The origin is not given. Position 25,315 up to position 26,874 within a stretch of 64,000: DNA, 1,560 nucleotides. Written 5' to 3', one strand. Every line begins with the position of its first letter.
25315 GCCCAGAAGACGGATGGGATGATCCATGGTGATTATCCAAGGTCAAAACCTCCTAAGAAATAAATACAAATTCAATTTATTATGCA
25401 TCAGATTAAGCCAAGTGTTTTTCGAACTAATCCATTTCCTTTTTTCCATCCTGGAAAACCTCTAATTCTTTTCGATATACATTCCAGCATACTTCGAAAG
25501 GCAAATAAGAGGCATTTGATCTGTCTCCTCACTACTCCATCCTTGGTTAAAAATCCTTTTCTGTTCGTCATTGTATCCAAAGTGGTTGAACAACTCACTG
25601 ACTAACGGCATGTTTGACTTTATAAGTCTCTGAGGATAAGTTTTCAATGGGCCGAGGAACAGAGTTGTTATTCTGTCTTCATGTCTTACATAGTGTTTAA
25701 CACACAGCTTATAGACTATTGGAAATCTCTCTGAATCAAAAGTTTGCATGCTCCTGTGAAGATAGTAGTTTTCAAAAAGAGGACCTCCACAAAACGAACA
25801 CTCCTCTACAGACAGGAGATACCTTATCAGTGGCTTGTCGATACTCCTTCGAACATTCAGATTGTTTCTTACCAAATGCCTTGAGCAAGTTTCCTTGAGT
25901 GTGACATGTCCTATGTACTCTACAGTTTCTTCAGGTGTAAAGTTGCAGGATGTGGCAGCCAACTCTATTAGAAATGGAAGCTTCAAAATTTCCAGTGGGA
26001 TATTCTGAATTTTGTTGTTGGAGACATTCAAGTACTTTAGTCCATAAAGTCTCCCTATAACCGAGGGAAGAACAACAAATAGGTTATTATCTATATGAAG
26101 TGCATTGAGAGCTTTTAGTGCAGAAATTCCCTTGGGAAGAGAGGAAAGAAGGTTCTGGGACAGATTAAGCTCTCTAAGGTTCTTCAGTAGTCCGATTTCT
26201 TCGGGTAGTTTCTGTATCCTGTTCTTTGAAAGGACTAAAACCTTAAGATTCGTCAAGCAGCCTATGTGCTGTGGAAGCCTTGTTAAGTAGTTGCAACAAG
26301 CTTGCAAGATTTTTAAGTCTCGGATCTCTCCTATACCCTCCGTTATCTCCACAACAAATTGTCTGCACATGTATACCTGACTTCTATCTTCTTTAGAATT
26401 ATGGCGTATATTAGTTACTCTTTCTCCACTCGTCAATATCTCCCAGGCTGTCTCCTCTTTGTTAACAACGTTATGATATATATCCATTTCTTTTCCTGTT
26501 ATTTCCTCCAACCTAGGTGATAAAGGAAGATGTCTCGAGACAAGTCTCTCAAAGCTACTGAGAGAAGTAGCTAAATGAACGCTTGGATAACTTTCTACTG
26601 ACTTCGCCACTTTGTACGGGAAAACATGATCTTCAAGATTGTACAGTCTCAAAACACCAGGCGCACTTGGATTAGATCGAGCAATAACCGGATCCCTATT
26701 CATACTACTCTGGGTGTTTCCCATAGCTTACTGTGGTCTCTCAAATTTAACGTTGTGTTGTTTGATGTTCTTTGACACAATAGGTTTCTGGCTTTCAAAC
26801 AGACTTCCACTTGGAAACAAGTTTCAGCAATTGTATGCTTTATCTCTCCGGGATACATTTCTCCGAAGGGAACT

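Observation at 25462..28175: Head-to-head pair of paralogous LRR genes with shared Cys-rich C-terminal domain; one carries an MGxxxS myristoylation motif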

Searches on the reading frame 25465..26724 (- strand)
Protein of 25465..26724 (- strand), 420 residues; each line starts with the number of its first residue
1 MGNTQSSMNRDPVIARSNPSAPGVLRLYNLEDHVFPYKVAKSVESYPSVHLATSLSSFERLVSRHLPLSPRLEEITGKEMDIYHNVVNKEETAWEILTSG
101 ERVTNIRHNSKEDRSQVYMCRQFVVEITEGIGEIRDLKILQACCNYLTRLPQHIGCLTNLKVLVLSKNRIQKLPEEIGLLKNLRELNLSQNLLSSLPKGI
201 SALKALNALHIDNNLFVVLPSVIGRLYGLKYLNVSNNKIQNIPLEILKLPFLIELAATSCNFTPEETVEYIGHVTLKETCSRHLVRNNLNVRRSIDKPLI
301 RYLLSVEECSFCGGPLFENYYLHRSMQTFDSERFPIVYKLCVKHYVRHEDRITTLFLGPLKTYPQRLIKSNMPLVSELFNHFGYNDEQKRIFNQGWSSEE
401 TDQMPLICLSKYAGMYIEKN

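Call 6: search_protein_families(library=pfam, proteins=[window:25465-26724:-], max_evalue=0.01)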
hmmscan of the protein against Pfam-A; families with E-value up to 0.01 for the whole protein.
window:25465-26724:- (420 aa): 6 families
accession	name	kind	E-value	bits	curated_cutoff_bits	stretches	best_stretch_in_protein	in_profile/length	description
PF13855.12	LRR_8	-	8.7e-18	64.3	27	3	158-215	1-60/61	Leucine rich repeat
PF23598.1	LRR_14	-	1.8e-16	60.3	40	2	129-211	41-121/353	Leucine-rich repeat region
PF12799.13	LRR_4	-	4.4e-12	46.3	27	3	181-215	1-35/44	Leucine Rich repeats (2 copies)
PF00560.39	LRR_1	-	2.7e-06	26.8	20.6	0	182-202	1-22/23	Leucine Rich Repeat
PF23211.1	LRR_LRWD1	-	0.0006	20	28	0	174-214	35-74/190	Leucine-rich repeat and WD repeat-containing protein 1, LRR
PF25019.1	LRR_R13L1-DRL21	-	0.0053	17.1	27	0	88-189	24-125/127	R13L1/DRL21 LRRs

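Call 9: find_homologous_proteins(query=window:25465-26724:-, max_evalue=0.00001)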
Query window:25465-26724:- (420 aa): 39 proteins with E <= 0.00001 among 3897 candidates.
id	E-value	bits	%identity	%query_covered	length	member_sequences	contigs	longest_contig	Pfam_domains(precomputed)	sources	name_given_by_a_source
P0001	7.1e-276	932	100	98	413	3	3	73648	PF23598.2,PF00560.40,PF12799.14,PF13855.13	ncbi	ncbi:leucine-rich repeat domain-containing protein [Encephalitozoon intestinalis]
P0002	2.3e-240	815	84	100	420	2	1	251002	PF23598.2,PF00560.40,PF12799.14,PF13855.13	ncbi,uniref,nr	ncbi:putative leucine repeat-rich protein [Encephalitozoon cuniculi GB-M1]|uniref:Leucine repeat-ric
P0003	2.8e-235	799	83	100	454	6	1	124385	PF23598.2,PF00560.40,PF12799.14,PF13855.13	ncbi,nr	ncbi:leucine repeat-rich protein [Encephalitozoon hellem]|nr:leucine repeat-rich protein [Encephalit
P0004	1.7e-226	770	79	100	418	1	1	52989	PF23598.2,PF00560.40,PF12799.14,PF13855.13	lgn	-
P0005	2.4e-197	674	71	98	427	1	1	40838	PF23598.2,PF00560.40,PF12799.14,PF13855.13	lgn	-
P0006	7.6e-197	672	72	98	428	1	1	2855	PF23598.2,PF00560.40,PF12799.14,PF13855.13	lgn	-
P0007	2.2e-196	671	72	98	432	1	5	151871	PF23598.2,PF00560.40,PF12799.14,PF13855.13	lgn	-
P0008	1.6e-188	645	67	98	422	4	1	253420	PF23598.2,PF00560.40,PF12799.14,PF13855.13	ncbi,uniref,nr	ncbi:hypothetical protein HK407_04g08340 [Ordospora pajunii]|uniref:uncharacterized protein n=1 Tax=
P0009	7.4e-187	639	69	98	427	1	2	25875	PF23598.2,PF00560.40,PF12799.14,PF13855.13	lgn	-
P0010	7.6e-167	573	62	98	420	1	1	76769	PF23598.2,PF00560.40,PF12799.14,PF13855.13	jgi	jgi:hypothetical protein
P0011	3.9e-125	436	50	99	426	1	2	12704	PF23598.2,PF00560.40,PF12799.14,PF13855.13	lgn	-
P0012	4.6e-121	423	49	99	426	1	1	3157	PF23598.2,PF00560.40,PF12799.14,PF13855.13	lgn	-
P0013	7.1e-118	412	49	98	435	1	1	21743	PF23598.2,PF00560.40,PF12799.14,PF13855.13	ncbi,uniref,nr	ncbi:Leucine-rich repeat-containing protein 57 [Nosema granulosis]|uniref:Leucine-rich repeat-contai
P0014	2.0e-81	292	38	100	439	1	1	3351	PF23598.2,PF00560.40,PF12799.14,PF13855.13,PF23211.1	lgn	-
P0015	7.1e-80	287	35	98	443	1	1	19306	PF23598.2,PF00560.40,PF12799.14,PF13855.13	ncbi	ncbi:hypothetical protein NUSPORA_01143 [Nucleospora cyclopteri]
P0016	4.2e-76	275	37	98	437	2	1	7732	PF23598.2,PF00560.40,PF12799.14,PF13855.13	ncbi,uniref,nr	ncbi:PIRL7 [Hepatospora eriocheir]|uniref:PIRL7 n=1 Tax=Hepatospora eriocheir TaxID=1081669 RepID=A0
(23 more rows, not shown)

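Call 32: find_encoding_contigs(protein=P0016, flank=4000, max_places=2)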
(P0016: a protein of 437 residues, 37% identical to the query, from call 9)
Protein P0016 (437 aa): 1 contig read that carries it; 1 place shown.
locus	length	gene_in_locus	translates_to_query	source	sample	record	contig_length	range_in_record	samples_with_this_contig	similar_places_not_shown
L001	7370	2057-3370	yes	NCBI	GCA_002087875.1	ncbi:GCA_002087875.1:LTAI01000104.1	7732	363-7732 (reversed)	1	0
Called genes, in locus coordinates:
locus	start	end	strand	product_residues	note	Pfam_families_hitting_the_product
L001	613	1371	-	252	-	PF00560:LRR_1 (faint), PF12799:LRR_4 (weak), PF13855:LRR_8 (faint), PF23598:LRR_14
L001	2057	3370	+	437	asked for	PF23598:LRR_14 (weak), PF00560:LRR_1 (faint), PF13855:LRR_8, PF12799:LRR_4 (weak), PF13855:LRR_8, PF23598:LRR_14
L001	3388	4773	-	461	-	-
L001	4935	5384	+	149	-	PF00334:NDK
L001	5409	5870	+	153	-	PF00752:XPG_N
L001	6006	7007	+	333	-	PF12813:XPG_I_2 (faint), PF00867:XPG_I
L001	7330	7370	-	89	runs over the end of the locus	-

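Call 33: find_encoding_contigs(protein=P0013, flank=4000, max_places=2)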
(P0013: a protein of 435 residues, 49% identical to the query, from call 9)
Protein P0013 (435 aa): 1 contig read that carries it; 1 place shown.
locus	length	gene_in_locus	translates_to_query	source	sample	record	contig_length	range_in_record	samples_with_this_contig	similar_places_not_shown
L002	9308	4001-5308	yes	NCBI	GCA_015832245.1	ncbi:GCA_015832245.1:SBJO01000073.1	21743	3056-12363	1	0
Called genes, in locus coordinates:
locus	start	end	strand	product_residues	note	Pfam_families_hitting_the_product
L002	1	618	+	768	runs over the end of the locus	PF00317:Ribonuc_red_lgN, PF02867:Ribonuc_red_lgC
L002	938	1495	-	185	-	PF00025:Arf, PF00071:Ras, PF08477:Roc, PF04670:Gtr1_RagA (weak)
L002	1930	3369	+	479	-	-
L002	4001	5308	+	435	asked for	PF23598:LRR_14 (weak), PF00560:LRR_1 (faint), PF13855:LRR_8, PF12799:LRR_4, PF23598:LRR_14, PF13855:LRR_8, PF12799:LRR_4 (weak)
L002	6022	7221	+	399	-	PF00560:LRR_1 (faint), PF14580:LRR_9 (faint), PF13855:LRR_8 (weak), PF23598:LRR_14, PF12799:LRR_4 (weak), PF13855:LRR_8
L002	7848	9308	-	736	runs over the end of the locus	-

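Call 34: predict_structure(alignment_id=A1)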
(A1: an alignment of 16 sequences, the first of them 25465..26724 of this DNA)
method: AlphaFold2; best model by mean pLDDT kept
length: 420 residues; sequences in the alignment: 16
mean_pLDDT: 78.5   pTM: 0.75
mean pLDDT of the five models: 78.5, 78.4, 77.3, 76.8, 67.4
residues with pLDDT >= 90: 153; 70-90: 157; 50-70: 52; < 50: 58
segments of 3 or more residues with pLDDT < 50: 1-8, 35-45, 66-72, 345-372, 417-420
pLDDT, mean of each block of 10 residues (from residue 1): 44 90 79 51 49 62 48 53 64 85 87 84 86 92 90 93 94 92 96 90 94 91 89 94 88 91 84 90 86 91 88 83 87 87 54 42 40 68 83 87 90 57
secondary structure, 60 per line:
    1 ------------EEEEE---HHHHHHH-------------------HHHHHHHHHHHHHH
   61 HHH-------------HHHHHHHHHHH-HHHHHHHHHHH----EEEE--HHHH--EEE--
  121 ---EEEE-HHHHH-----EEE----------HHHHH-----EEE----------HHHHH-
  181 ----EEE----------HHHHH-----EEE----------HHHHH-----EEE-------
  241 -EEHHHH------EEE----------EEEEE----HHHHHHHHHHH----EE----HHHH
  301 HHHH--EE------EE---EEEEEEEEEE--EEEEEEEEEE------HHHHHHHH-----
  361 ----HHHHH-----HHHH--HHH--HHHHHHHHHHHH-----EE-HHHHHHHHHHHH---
elements in order: E13-17 H21-27 H47-63 H77-87 H89-99 E104-107 H110-113 E116-118 E124-127 H129-133 E139-141 H152-156 E162-164 H175-179 E185-187 H198-202 E208-210 H221-225 E231-233 H244-247 E254-256 E267-271 H276-286 H297-304 E320-329 E332-341 H348-355 H365-369 H375-378 H386-397 H406-417

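Call 41: fold_search(model_id=the predicted structure, library=pdb)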
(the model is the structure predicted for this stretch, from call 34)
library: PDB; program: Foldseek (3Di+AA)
matches with E <= 10: 892; with E <= 0.001: 521
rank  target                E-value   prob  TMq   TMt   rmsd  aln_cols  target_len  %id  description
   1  4u06                  1.0e-09  1.00  0.31  0.37   0.9       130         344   42  Structure of Leptospira interrogans LRR protein LIC10831 (released 2015-06-03)
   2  4tzh_B                2.8e-09  1.00  0.34  0.76   8.5       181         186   35  Structure of Leptospira interrogans LRR protein LIC12234 (released 2015-06-03)
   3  4u09_B                5.9e-09  1.00  0.30  0.31   4.9       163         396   30  Structure of Leptospira interrogans LRR protein LIC12759 (released 2015-06-03)
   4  4tzh_A                6.6e-09  1.00  0.35  0.76   7.0       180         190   34  Structure of Leptospira interrogans LRR protein LIC12234 (released 2015-06-03)
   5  7d2s_A                8.1e-09  1.00  0.28  0.52   4.9       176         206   28  Crystal structure of Rsu1/PINCH1_LIM5C complex (released 2021-02-24)
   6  6dbg_A                1.2e-08  1.00  0.35  0.50  12.9       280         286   17  Crystal Structure of VHH R303 in complex with InlB-LRR-IR (released 2018-07-18)
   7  9qr5                  1.7e-08  1.00  0.33  0.38  14.7       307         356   16  InlB392_V333E: V333E variant of Listeria monocytogenes InlB (internalin B) residues 36-392 (released 2025-11-26)
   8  7upi_C                1.8e-08  1.00  0.32  0.27   1.1       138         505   33  Cryo-EM structure of SHOC2-PP1c-MRAS holophosphatase complex (released 2022-05-04)
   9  9btp                  1.8e-08  1.00  0.34  0.29   1.5       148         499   32  Structure of human SHOC2 in complex with a small molecule inhibitor (S)-5 (released 2025-04-02)
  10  7nms                  2.2e-08  1.00  0.34  0.40  14.3       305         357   15  InlB392_T332E: T332E variant of Listeria monocytogenes InlB (internalin B) residues 36-392 (released 2022-01-26)
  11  4u08_A                2.3e-08  1.00  0.28  0.30   2.9       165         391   32  Structure of Leptospira interrogans LRR protein LIC11098 (released 2015-06-03)
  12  9btn_A                2.4e-08  1.00  0.34  0.29   1.5       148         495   32  Structure of human SHOC2 in complex with a cyclic peptide (released 2025-04-02)
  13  7lt8                  3.2e-08  1.00  0.32  0.54   1.2       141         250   35  Crystal structure of Ras suppressor-1 (released 2021-04-28)
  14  7tvf_D                3.3e-08  1.00  0.33  0.27   7.8       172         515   29  Crystal structure of the SHOC2-MRAS-PP1CA (SMP) complex to a resolution of 2.17 Angstrom (released 2022-05-04)
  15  8glv_Eb               3.3e-08  1.00  0.33  0.11   2.4       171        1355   26  96-nm repeat unit of doublet microtubules from Chlamydomonas reinhardtii flagella (released 2023-05-31)
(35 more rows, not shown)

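Call 54: search_solved_structures(query=A1, max_evalue=0.001, show_alignments=0)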
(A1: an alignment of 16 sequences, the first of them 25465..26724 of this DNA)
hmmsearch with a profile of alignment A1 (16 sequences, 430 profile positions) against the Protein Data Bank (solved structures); distinct sequences matched with E-value up to 0.001: 381 (the best 60 are shown).
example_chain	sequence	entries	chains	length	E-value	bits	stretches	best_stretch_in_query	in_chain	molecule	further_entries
4u08_A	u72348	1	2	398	1.7e-106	359.6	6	145-240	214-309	LIC11098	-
9fqr_Xo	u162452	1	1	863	2.3e-88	299.9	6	137-255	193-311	Leucine rich repeats and death domain containing 1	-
9ijj_4X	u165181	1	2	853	4.9e-86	292.2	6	146-250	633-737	Leucine-rich repeat and death domain-containing protein 1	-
7tvf_A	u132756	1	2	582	5.1e-83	282.3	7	147-242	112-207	Leucine-rich repeat protein SHOC-2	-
7upi_C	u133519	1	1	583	5.2e-83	282.3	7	147-242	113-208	Leucine-rich repeat protein SHOC-2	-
7sd0_A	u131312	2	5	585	5.5e-83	282.2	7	147-242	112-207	Leucine-rich repeat protein SHOC-2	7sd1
9o65_A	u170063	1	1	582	6.5e-83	282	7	147-242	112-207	Leucine-rich repeat protein SHOC-2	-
6s6q_A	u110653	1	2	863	1.6e-75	257.6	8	149-240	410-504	LRR receptor-like serine/threonine-protein kinase GSO1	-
7t7a_A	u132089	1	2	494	4.7e-73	249.5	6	147-242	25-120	Leucine-rich repeat protein SHOC-2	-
9btm_B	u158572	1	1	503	4.8e-73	249.5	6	147-242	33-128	Leucine-rich repeat protein SHOC-2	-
7tyg_A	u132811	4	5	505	5e-73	249.4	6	147-242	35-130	Leucine-rich repeat protein SHOC-2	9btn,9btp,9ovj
7txh_B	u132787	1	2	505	6.3e-73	249.1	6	147-242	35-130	Leucine-rich repeat protein SHOC-2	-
7tvg_D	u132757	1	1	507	7.8e-73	248.8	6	147-242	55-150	Leucine-rich repeat protein SHOC-2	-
4mn8_A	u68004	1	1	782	5.6e-69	236.1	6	130-239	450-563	LRR receptor-like serine/threonine-protein kinase FLS2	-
4u06_A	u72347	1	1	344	1.3e-68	234.9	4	130-249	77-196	LIC10831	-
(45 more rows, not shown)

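Call 90: search_protein_families(library=ncbifam, proteins=[window:25465-26724:-], max_evalue=0.01)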
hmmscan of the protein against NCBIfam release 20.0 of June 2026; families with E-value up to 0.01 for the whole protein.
window:25465-26724:- (420 aa): 7 families
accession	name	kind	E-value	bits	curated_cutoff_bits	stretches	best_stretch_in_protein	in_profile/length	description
NF041381.1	XopAC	subfamily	1.1e-18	67.2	450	1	126-259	80-216/451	XopAC/AvrAC family type III secretion system effector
NF041400.1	XopAE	equivalog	2.2e-18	66.5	600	1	127-259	11-146/478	type III secretion system effector XopAE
NF047464.1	FibnectbindLIC11051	equivalog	4.1e-16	58.6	1000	1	140-248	539-648/685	LIC_11051 family fibronectin-binding protein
NF041351.1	XopL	equivalog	4.1e-13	48.9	500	1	140-211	56-127/497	type III secretion system leucine-rich repeat domain-containing effector XopL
NF011897.0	PRK15370.1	equivalog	9.8e-08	30.3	1113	1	136-224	326-408/755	SPI-1 type III secretion system effector E3 ubiquitin transferase SlrP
NF033190.2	inl_like_NEAT_1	exception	0.00023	19.6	1275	1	145-256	250-359/754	NEAT domain-containing leucine-rich repeat protein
NF011917.0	PRK15387.1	equivalog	0.00097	17.2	1243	1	140-247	367-465/788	type III secretion system effector E3 ubiquitin transferase SspH2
